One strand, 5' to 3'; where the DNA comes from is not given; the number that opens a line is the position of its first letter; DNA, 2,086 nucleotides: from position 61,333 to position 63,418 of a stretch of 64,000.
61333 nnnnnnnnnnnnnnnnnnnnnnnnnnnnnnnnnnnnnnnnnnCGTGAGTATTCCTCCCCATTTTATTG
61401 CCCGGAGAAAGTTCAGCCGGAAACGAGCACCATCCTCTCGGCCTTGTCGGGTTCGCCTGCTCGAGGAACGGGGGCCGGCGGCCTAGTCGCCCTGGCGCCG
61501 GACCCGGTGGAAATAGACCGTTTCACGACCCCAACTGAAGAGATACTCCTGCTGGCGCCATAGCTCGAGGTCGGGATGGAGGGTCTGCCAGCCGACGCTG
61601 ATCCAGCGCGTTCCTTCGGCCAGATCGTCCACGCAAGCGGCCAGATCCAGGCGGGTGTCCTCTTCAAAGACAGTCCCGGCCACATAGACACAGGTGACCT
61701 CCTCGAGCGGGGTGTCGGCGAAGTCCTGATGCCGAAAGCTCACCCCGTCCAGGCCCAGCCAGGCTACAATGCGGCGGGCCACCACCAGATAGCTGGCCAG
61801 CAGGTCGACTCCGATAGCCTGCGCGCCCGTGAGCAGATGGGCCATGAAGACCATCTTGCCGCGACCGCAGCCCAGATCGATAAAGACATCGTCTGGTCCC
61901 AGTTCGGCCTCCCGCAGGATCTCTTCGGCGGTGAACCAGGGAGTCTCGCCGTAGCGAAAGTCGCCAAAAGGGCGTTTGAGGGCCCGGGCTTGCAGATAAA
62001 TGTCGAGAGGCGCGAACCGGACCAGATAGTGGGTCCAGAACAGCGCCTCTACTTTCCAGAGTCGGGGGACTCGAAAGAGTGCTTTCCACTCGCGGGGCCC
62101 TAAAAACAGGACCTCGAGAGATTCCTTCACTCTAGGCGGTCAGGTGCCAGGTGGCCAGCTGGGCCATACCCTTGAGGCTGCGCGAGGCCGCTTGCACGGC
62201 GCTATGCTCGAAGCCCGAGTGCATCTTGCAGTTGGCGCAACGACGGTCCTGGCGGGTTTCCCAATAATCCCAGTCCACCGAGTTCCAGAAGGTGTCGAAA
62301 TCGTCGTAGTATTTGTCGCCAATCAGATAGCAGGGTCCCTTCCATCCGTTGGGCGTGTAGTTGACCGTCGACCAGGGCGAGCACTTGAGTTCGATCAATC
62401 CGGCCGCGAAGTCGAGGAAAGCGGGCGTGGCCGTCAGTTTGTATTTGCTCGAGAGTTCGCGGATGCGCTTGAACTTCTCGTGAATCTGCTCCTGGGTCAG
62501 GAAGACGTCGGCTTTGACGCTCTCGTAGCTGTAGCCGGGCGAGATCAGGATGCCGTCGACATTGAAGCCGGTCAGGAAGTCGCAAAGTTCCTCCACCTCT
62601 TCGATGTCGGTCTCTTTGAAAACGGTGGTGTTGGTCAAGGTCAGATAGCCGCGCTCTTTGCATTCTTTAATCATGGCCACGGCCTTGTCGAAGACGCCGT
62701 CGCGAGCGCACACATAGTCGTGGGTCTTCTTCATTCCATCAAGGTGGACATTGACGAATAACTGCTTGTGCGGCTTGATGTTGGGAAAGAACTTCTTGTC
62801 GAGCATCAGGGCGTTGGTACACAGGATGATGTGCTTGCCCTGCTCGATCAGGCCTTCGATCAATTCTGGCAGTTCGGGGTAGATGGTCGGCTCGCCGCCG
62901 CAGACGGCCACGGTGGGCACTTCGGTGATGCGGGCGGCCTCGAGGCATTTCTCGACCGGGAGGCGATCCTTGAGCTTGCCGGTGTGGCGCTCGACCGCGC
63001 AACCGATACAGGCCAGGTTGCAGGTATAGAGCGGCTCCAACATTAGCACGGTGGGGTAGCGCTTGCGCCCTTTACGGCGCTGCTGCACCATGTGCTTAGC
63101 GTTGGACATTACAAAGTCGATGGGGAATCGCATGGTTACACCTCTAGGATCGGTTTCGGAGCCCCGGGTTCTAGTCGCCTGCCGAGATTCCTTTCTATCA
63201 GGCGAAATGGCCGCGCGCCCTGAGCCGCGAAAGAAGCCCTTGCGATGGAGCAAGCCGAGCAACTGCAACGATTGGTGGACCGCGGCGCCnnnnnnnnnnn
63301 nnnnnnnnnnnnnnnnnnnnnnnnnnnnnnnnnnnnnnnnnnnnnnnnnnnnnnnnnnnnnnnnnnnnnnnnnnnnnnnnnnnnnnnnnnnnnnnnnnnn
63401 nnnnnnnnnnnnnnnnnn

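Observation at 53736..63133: Fragmented hopanoid locus: HpnC/D-type synthase, hpnA-hpnG-hpnI operon and hpnH, with a beta-lactamase/DUF1343 fusion inserted and no cyclase in view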

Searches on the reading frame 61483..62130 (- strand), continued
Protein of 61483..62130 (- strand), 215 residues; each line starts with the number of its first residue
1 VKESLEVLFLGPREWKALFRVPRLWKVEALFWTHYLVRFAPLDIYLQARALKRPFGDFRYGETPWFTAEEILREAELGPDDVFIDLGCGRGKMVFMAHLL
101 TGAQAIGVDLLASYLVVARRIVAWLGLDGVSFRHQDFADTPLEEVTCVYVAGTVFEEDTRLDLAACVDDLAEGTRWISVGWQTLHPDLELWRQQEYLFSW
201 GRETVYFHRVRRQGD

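Call 65: fold_search(model_id=the predicted structure, library=pdb)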
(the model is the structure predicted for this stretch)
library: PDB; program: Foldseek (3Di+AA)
matches with E <= 10: 1980; with E <= 0.001: 1278
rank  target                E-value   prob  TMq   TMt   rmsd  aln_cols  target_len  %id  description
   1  5fa8                  2.6e-12  1.00  0.61  0.83   2.7       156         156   21  SAM complex with aKMT from the hyperthermophilic archaeon Sulfolobus islandicu (released 2016-06-29)
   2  9ne1                  6.1e-12  1.00  0.76  0.80   3.1       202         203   20  Crystal structure of a bacterial DOT1L methyl-transferase in complex with S-adenosyl homocysteine (released 2026-02-25)
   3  5fad                  6.1e-12  1.00  0.62  0.81   3.2       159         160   21  SAH complex with aKMT from the hyperthermophilic archaeon Sulfolobus islandicus (released 2016-06-29)
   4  5bxy_A                7.4e-12  1.00  0.63  0.85   2.6       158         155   23  Crystal structure of RNA methyltransferase from Salinibacter ruber in complex with S-Adenosyl-L-homocysteine (released 2015-07-01)
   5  5bxy_B                1.4e-11  1.00  0.61  0.85   2.4       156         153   24  Crystal structure of RNA methyltransferase from Salinibacter ruber in complex with S-Adenosyl-L-homocysteine (released 2015-07-01)
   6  1u2z_C                2.5e-11  1.00  0.65  0.38   4.4       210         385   20  Crystal structure of histone K79 methyltransferase Dot1p from yeast (released 2004-09-07)
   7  7k6p_K                2.7e-11  1.00  0.64  0.38   5.2       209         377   20  Active state Dot1 bound to the unacetylated H4 nucleosome (released 2021-02-10)
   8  7k6q_K                3.5e-11  1.00  0.64  0.37   5.3       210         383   21  Active state Dot1 bound to the H4K16ac nucleosome (released 2021-02-10)
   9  1u2z_B                4.7e-11  1.00  0.63  0.37   5.3       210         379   20  Crystal structure of histone K79 methyltransferase Dot1p from yeast (released 2004-09-07)
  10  1u2z_A                1.2e-10  1.00  0.65  0.38   4.6       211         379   20  Crystal structure of histone K79 methyltransferase Dot1p from yeast (released 2004-09-07)
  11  4eqz                  1.7e-10  1.00  0.63  0.43   5.0       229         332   19  Crystal structure of human DOT1L in complex with inhibitor FED2 (released 2012-05-02)
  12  6tel_A                5.7e-10  1.00  0.56  0.40   8.2       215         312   18  Crystal structure of Dot1L in complex with an inhibitor (compound 10). (released 2019-12-11)
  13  6zxw_G                6.0e-10  1.00  0.55  0.38   3.3       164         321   19  Structure of Archaeoglobus fulgidus Trm11-Trm112 m2G10 tRNA methyltransferase complex bound to sinefungin (released 2020-09-23)
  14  5jwj_MODEL_1_A        6.0e-10  1.00  0.57  0.73   3.6       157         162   22  NMR solution structure of a thermophilic lysine methyl transferase from Sulfolobus islandicus (released 2017-05-24)
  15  6zxv_B                7.3e-10  1.00  0.58  0.40   3.7       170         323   18  Structure of Archaeoglobus fulgidus Trm11 m2G10 tRNA methyltransferase enzyme bound to sinefungin (released 2020-09-23)
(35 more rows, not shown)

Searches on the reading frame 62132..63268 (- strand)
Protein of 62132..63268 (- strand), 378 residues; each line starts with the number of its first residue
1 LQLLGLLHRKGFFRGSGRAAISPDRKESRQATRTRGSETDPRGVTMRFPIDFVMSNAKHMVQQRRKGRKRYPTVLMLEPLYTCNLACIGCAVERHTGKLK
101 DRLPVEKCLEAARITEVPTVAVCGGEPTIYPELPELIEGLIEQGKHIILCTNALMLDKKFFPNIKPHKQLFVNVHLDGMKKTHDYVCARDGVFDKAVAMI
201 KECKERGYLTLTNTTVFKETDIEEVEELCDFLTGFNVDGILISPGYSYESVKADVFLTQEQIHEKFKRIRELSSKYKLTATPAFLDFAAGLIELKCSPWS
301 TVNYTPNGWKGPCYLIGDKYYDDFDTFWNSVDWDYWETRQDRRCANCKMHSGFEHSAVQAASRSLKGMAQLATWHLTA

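Call 3: search_protein_families(library=ncbifam, proteins=[window:62132-63268:-], max_evalue=0.001)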
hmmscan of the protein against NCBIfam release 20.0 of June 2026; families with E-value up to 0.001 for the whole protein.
window:62132-63268:- (378 aa): 43 families (the best 25 are shown)
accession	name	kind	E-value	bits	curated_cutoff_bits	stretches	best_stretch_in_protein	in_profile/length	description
TIGR03470.1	HpnH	equivalog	4.2e-102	341.4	225.05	1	46-359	1-317/318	adenosyl-hopene transferase HpnH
TIGR03961.1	rSAM_PTO1314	hypoth_equivalog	1.7e-21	76.9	306.05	1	65-354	15-305/332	PTO1314 family radical SAM protein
TIGR04054.1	rSAM_NirJ1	equivalog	5.8e-18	64.7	650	1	71-238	34-203/387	putative heme d1 biosynthesis radical SAM protein NirJ1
TIGR04546.1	rSAM_ahbC_deAc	equivalog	7.6e-17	61.2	650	1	80-239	46-207/390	12,18-didecarboxysiroheme deacetylase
TIGR04051.1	rSAM_NirJ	equivalog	7.8e-15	54.7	515.45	1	80-242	9-173/354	heme d1 biosynthesis radical SAM protein NirJ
TIGR04347.1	pseudo_SAM_Halo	equivalog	1.4e-14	54.2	525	1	63-242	29-209/390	TIGR04347 family pseudo-SAM/SPASM protein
TIGR02666.1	moaA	equivalog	1.4e-12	47.3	284.05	1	82-239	19-187/336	GTP 3',8-cyclase MoaA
TIGR03962.1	mycofact_rSAM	equivalog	2.2e-12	46.8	265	1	71-267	10-210/339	mycofactocin radical SAM maturase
TIGR04053.2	TIGR04053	equivalog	4.3e-12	45.9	395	1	70-237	5-178/366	TIGR04053 family radical SAM/SPASM domain-containing protein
TIGR04545.1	rSAM_ahbD_hemeb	equivalog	1e-11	44.9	500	1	81-237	8-170/339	heme b synthase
TIGR02668.1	moaA_archaeal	equivalog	1.6e-11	43.7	325.25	1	82-268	19-212/303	GTP 3',8-cyclase MoaA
TIGR04133.1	rSAM_w_lipo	hypoth_equivalog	1.8e-11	43.6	425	1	73-250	24-207/350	TIGR04133 family radical SAM/SPASM protein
TIGR04055.1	rSAM_NirJ2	equivalog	2.6e-11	43.7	500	1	82-233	9-162/326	putative heme d1 biosynthesis radical SAM protein NirJ2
NF001199.0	PRK00164.2-1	equivalog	3.2e-11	42.9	231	1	82-237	21-180/308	GTP 3',8-cyclase MoaA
TIGR04340.1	rSAM_ACGX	hypoth_equivalog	4.3e-11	42.6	400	1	114-281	53-217/341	radical SAM/SPASM domain protein, ACGX system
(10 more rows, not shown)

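Call 4: search_protein_families(library=pfam, proteins=[window:62132-63268:-], max_evalue=0.001)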
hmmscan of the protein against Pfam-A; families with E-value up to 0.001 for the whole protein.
window:62132-63268:- (378 aa): 2 families
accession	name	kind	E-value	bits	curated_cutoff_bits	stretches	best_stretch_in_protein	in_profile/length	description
PF11946.13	DUF3463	-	5e-44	149.8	31.3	1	240-369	1-132/134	Domain of unknown function (DUF3463)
PF04055.27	Radical_SAM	-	2.7e-21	76.9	29.5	1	79-232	3-166/166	Radical SAM superfamily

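Call 8: find_encoding_contigs(protein=window:62132-63268:-, flank=10000, max_places=6)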
Protein window:62132-63268:- (378 aa): no gene with exactly this product is on record in the collection.

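Call 10: find_encoding_contigs(protein=window:62132-63136:-, flank=10000, max_places=6)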
Protein window:62132-63136:- (334 aa): no gene with exactly this product is on record in the collection.

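Call 25: find_homologous_proteins(query=window:62132-63136:-, max_evalue=1e-20)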
Query window:62132-63136:- (334 aa): 7634 proteins with E <= 1e-20 among 8000 candidates; the best 120 are listed.
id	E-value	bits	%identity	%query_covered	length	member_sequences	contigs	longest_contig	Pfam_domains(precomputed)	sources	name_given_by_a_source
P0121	2.2e-230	781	98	100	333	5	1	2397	PF04055.28,PF11946.14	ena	-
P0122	3.9e-203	692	86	100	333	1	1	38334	PF04055.28,PF11946.14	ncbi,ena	-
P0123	5.7e-202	688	85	100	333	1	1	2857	PF04055.28,PF11946.14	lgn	-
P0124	7.7e-200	681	84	100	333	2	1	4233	PF04055.28,PF11946.14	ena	-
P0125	3.6e-198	675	82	100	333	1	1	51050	PF04055.28,PF11946.14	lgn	-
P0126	5.8e-198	675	82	100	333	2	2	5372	PF04055.28,PF11946.14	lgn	-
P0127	1.2e-197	674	82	100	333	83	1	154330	PF04055.28,PF11946.14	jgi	jgi:hopanoid biosynthesis associated radical SAM protein HpnH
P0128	9.7e-197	671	85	97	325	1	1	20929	PF04055.28,PF11946.14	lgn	-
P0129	7.7e-194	661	80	100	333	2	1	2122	PF04055.28,PF11946.14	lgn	-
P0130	9.9e-192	654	80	100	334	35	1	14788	PF04055.28,PF11946.14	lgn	-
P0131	2.3e-190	650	78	100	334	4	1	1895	PF04055.28,PF11946.14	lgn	-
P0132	8.5e-190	648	80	100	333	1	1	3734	PF04055.28,PF11946.14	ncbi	-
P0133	7.9e-189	645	78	100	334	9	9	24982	PF04055.28,PF11946.14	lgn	-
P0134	8.7e-189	645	80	97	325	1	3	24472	PF04055.28,PF11946.14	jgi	-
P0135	5.5e-187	639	77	100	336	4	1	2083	PF04055.28,PF11946.14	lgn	-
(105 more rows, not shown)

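Call 26: find_encoding_contigs(protein=P0127, flank=10000, max_places=3)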
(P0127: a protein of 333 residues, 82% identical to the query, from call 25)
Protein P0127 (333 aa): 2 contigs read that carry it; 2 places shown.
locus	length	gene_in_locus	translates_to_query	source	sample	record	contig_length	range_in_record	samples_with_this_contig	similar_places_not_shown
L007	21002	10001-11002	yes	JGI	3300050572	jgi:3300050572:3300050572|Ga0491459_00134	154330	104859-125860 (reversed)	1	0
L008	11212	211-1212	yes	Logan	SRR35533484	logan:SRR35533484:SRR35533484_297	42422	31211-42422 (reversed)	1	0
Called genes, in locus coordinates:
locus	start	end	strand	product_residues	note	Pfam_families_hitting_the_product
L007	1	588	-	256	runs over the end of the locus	-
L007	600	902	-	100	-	PF00936:BMC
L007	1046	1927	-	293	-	PF00350:Dynamin_N (faint), PF01926:MMR_HSR1, PF02421:FeoB_N, PF03193:RsgA_GTPase (weak), PF04548:AIG1, PF10662:PduV-EutP (weak), PF00009:GTP_EFTU (weak), PF07650:KH_2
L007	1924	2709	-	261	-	PF13354:Beta-lactamase2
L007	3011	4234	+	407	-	PF13529:Peptidase_C39_2 (weak)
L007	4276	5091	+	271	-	PF02272:DHHA1 (weak)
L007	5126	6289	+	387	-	PF07690:MFS_1, PF00083:Sugar_tr (weak)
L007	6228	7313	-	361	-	PF27188:SfmD_perox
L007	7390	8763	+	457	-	PF01546:Peptidase_M20, PF07687:M20_dimer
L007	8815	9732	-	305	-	PF02739:5_3_exonuc_N, PF01367:5_3_exonuc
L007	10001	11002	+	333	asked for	PF04055:Radical_SAM, PF11946:DUF3463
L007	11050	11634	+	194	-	PF08123:DOT1 (faint), PF13649:Methyltransf_25 (weak)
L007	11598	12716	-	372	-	PF13506:Glyco_transf_21, PF13641:Glyco_tranf_2_3, PF00535:Glycos_transf_2, PF13632:Glyco_trans_2_3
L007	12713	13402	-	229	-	-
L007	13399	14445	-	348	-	PF05368:NmrA, PF01073:3Beta_HSD, PF01370:Epimerase, PF02719:Polysacc_synt_2 (faint), PF04321:RmlD_sub_bind, PF07993:NAD_binding_4, PF13460:NAD_binding_10, PF16363:GDP_Man_Dehyd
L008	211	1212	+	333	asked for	PF04055:Radical_SAM, PF11946:DUF3463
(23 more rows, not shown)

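Call 27: find_encoding_contigs(protein=P0125, flank=10000, max_places=3)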
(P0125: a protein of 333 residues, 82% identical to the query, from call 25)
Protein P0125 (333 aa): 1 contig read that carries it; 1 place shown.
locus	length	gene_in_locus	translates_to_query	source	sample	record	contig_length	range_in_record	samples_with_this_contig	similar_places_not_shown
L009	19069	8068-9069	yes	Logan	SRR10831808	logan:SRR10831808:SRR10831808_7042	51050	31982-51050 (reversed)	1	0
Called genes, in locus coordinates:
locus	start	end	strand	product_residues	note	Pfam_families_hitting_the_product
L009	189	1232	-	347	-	PF01223:Endonuclease_NS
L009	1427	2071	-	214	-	PF00484:Pro_CA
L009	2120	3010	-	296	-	PF00350:Dynamin_N (faint), PF01926:MMR_HSR1, PF02421:FeoB_N, PF03193:RsgA_GTPase (weak), PF04548:AIG1 (faint), PF07650:KH_2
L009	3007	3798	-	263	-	PF13354:Beta-lactamase2, PF00768:Peptidase_S11 (weak)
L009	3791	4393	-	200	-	PF07238:PilZ (weak)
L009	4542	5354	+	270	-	-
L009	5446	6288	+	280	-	PF02272:DHHA1 (weak)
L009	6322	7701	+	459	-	PF01546:Peptidase_M20, PF07687:M20_dimer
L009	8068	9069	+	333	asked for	PF04055:Radical_SAM, PF11946:DUF3463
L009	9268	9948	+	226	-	PF13649:Methyltransf_25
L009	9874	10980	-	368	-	PF00535:Glycos_transf_2 (weak), PF13506:Glyco_transf_21, PF13641:Glyco_tranf_2_3, PF13632:Glyco_trans_2_3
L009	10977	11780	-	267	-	PF01048:PNP_UDP_1 (faint)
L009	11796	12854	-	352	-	PF01073:3Beta_HSD, PF01370:Epimerase, PF02719:Polysacc_synt_2, PF04321:RmlD_sub_bind, PF05368:NmrA, PF13460:NAD_binding_10, PF16363:GDP_Man_Dehyd, PF07993:NAD_binding_4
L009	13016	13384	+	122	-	-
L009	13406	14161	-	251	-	PF04140:ICMT (weak), PF04191:PEMT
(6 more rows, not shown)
